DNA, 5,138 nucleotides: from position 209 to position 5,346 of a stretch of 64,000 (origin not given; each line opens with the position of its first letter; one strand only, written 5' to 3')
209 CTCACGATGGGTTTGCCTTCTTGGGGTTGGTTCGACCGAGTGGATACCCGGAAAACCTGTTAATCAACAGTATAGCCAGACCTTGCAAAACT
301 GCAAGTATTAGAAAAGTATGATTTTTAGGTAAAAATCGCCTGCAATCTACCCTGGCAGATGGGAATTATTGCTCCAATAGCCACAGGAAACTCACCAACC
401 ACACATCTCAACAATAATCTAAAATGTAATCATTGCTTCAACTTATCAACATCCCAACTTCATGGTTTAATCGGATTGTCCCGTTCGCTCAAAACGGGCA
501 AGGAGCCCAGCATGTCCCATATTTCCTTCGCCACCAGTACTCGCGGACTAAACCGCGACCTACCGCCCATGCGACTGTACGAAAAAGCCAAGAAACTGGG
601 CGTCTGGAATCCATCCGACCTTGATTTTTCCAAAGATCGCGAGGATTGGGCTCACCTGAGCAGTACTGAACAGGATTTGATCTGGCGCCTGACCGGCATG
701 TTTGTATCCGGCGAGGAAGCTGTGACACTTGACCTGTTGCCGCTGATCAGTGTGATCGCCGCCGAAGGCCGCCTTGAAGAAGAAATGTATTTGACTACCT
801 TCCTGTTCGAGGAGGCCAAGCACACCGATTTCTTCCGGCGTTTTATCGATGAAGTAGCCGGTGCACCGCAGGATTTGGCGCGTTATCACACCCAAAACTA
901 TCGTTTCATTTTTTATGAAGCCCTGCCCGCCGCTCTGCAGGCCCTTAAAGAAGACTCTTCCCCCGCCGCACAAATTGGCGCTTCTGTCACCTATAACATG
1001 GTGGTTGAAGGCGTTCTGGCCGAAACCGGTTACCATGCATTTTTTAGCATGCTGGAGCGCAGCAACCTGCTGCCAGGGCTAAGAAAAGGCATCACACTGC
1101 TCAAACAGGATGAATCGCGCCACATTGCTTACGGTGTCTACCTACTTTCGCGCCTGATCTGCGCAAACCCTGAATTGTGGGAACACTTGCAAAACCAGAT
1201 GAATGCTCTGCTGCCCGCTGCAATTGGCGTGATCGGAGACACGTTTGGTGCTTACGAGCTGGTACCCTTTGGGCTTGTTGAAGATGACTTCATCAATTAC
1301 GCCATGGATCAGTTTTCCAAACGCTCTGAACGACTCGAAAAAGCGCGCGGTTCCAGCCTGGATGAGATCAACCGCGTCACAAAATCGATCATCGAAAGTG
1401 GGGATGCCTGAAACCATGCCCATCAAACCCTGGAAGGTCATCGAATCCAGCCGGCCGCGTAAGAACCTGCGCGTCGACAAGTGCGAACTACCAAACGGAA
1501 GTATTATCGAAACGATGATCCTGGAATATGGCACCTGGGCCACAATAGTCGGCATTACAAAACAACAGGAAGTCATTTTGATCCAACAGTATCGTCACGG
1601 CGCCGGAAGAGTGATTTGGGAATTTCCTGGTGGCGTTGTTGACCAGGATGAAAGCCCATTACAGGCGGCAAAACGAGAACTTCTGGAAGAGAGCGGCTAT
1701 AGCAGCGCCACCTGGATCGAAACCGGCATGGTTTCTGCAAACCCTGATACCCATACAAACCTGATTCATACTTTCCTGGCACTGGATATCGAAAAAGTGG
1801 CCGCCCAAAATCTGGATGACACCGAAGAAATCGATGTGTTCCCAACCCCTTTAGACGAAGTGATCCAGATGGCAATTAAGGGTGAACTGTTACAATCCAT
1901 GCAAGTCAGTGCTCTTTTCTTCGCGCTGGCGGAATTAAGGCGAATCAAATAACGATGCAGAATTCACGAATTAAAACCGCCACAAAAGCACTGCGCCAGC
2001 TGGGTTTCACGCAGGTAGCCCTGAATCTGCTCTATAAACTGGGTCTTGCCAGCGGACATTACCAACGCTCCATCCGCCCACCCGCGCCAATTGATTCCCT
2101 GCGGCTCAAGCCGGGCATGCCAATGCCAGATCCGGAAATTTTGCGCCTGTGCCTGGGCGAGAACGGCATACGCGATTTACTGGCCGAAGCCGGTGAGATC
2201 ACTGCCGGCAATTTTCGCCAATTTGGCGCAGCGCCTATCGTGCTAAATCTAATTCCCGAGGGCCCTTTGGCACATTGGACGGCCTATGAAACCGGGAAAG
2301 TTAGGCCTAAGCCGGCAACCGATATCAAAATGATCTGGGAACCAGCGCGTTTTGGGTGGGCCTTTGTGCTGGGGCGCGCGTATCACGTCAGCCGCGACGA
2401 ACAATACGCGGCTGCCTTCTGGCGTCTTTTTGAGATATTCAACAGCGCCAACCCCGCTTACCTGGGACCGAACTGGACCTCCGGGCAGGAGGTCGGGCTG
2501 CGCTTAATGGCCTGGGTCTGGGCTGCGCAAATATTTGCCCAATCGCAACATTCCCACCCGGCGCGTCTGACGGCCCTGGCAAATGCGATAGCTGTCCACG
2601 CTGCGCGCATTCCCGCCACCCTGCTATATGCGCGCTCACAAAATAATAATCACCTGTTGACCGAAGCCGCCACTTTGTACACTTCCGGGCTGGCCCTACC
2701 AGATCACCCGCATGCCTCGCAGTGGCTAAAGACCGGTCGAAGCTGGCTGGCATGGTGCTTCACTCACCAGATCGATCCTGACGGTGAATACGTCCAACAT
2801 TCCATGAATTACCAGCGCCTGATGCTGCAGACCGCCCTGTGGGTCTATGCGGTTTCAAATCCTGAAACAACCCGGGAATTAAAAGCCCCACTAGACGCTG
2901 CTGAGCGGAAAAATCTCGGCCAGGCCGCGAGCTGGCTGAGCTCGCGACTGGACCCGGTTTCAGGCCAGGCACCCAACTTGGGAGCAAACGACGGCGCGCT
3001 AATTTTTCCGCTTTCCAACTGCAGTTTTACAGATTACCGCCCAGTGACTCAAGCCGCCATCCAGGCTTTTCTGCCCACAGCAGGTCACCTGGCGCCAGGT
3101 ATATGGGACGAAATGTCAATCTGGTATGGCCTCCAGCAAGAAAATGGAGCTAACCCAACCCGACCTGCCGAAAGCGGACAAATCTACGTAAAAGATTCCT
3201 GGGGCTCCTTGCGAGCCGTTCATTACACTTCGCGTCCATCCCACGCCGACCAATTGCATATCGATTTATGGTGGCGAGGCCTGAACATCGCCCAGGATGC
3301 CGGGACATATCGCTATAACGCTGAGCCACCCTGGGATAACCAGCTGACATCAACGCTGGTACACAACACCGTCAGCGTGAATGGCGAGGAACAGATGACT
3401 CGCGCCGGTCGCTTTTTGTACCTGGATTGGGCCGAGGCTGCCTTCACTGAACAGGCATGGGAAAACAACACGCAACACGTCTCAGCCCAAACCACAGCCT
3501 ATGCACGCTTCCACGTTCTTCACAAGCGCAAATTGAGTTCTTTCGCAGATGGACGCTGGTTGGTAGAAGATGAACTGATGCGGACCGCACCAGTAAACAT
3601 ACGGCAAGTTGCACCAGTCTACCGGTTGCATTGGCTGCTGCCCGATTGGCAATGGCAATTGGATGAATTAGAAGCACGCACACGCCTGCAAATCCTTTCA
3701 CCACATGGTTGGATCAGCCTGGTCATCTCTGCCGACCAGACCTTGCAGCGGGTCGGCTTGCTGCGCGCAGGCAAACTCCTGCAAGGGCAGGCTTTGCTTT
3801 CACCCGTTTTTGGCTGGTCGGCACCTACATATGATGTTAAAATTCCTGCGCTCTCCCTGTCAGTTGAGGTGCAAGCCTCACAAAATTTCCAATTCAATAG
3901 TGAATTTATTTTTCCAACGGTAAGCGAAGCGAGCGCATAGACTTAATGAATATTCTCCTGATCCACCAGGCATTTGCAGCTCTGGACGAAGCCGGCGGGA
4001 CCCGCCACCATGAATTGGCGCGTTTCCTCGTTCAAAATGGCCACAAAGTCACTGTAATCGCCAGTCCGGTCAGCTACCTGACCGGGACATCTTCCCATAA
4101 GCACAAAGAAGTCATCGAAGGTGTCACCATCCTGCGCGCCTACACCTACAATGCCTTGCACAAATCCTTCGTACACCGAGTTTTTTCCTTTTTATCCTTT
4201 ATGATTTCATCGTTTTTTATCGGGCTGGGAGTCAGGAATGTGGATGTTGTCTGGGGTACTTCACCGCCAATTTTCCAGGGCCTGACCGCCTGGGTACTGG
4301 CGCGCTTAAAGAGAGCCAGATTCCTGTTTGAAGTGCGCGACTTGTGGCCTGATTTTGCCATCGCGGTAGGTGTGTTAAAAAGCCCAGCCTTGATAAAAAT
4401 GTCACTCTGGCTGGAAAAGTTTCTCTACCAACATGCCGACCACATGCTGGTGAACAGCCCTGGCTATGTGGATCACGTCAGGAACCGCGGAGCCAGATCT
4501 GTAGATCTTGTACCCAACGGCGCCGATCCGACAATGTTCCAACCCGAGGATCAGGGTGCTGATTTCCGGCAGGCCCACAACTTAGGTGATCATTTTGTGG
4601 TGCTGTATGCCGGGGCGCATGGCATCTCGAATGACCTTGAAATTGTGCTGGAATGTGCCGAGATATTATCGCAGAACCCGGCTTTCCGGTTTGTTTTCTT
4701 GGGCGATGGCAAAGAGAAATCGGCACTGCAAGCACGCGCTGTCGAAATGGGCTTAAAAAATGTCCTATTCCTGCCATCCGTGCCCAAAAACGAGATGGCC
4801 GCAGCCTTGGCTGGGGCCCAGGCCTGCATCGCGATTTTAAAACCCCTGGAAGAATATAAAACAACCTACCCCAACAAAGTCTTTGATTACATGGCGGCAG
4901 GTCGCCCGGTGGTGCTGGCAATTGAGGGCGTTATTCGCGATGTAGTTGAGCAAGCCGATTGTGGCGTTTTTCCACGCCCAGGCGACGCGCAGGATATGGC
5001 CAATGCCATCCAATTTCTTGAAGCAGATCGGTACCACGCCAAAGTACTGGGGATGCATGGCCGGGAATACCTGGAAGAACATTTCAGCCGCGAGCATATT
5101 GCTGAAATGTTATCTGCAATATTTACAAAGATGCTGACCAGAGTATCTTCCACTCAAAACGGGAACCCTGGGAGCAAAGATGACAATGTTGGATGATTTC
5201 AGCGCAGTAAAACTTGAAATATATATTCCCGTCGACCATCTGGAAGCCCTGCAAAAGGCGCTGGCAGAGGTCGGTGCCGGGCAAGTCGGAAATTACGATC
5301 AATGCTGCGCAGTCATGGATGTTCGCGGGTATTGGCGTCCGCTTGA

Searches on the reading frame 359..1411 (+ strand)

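Call 80: search_protein_families(library=pfam, proteins=[window:359-1411:+], max_evalue=0.00001)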
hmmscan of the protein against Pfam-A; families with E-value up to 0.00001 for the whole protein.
window:359-1411:+ (350 aa): 1 family
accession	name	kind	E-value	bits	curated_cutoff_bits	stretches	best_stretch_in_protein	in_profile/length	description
PF00268.27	Ribonuc_red_sm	-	1.3e-21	77.7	33.6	1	81-288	22-229/281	Ribonucleotide reductase, small chain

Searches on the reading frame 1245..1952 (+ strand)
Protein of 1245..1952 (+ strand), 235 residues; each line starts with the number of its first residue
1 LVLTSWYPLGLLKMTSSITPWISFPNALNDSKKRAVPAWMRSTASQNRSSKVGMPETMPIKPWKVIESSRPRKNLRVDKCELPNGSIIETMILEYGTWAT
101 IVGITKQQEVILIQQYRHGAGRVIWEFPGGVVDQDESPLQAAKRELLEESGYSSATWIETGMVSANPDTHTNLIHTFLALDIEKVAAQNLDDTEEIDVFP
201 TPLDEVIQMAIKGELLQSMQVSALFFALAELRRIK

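Call 80: search_protein_families(library=pfam, proteins=[window:1245-1952:+], max_evalue=0.00001)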
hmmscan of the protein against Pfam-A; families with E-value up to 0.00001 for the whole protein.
window:1245-1952:+ (235 aa): 1 family
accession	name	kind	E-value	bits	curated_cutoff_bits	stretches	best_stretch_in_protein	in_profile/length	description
PF00293.34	NUDIX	-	3.2e-15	56.8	21.1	1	101-206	8-118/134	NUDIX domain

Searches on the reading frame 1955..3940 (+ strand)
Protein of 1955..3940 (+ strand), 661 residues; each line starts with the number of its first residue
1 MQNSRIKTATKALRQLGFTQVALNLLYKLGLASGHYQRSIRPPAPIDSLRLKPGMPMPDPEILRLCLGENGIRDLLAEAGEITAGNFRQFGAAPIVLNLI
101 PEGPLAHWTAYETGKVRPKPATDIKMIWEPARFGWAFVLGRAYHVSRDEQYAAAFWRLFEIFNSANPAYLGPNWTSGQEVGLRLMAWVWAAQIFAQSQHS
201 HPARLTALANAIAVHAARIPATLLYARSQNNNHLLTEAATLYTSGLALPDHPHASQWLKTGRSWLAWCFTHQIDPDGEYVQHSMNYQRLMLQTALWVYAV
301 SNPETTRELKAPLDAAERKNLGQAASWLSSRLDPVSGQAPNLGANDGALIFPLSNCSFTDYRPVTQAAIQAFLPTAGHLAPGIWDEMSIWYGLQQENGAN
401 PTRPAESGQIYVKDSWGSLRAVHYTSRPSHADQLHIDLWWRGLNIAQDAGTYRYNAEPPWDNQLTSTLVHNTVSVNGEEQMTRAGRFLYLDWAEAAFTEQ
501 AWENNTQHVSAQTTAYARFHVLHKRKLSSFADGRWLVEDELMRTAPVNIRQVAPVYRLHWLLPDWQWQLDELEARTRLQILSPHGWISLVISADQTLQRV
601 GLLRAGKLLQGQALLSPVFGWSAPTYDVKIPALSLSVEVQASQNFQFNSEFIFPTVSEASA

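Call 80: search_protein_families(library=pfam, proteins=[window:1955-3940:+], max_evalue=0.00001)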
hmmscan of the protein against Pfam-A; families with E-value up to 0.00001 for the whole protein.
window:1955-3940:+ (661 aa): 2 families
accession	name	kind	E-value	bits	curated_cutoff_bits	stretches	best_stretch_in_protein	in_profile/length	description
PF07940.18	Hepar_II_III_C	-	2.4e-23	83.4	24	1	424-585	35-187/237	Heparinase II/III-like, C-terminal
PF16889.11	Hepar_II_III_N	-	4.3e-18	66.2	22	1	122-301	93-273/340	Heparinase II/III N-terminus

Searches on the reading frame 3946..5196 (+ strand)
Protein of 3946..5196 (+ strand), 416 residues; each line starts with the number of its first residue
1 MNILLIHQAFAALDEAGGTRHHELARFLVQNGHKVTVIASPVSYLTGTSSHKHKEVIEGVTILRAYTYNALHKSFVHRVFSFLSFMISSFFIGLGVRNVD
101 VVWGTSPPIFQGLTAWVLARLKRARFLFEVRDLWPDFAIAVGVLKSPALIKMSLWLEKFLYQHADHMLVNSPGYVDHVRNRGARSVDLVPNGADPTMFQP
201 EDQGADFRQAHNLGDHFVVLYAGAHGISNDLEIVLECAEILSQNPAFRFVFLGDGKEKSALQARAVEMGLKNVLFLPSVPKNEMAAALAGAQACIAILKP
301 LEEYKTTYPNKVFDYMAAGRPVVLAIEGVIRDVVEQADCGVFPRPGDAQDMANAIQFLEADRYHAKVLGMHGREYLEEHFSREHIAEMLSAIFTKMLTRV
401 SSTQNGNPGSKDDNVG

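Call 80: search_protein_families(library=pfam, proteins=[window:3946-5196:+], max_evalue=0.00001)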
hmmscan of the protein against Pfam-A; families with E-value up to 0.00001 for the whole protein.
window:3946-5196:+ (416 aa): 5 families
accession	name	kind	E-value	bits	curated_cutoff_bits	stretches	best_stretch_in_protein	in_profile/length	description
PF13692.12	Glyco_trans_1_4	-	3.1e-17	63.6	27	1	218-358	3-139/142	Glycosyl transferases group 1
PF13579.12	Glyco_trans_4_4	-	2.9e-15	57.4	29.7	1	18-192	4-158/158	Glycosyl transferase 4-like domain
PF00534.26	Glycos_transf_1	-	3.2e-15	56.5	26.4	1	207-373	5-170/172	Glycosyl transferases group 1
PF13439.12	Glyco_transf_4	-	1.1e-10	42.3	28.5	1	22-195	9-168/170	Glycosyltransferase Family 4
PF13524.12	Glyco_trans_1_2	-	1.8e-07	31.6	25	1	241-388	9-141/144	Glycosyl transferase-like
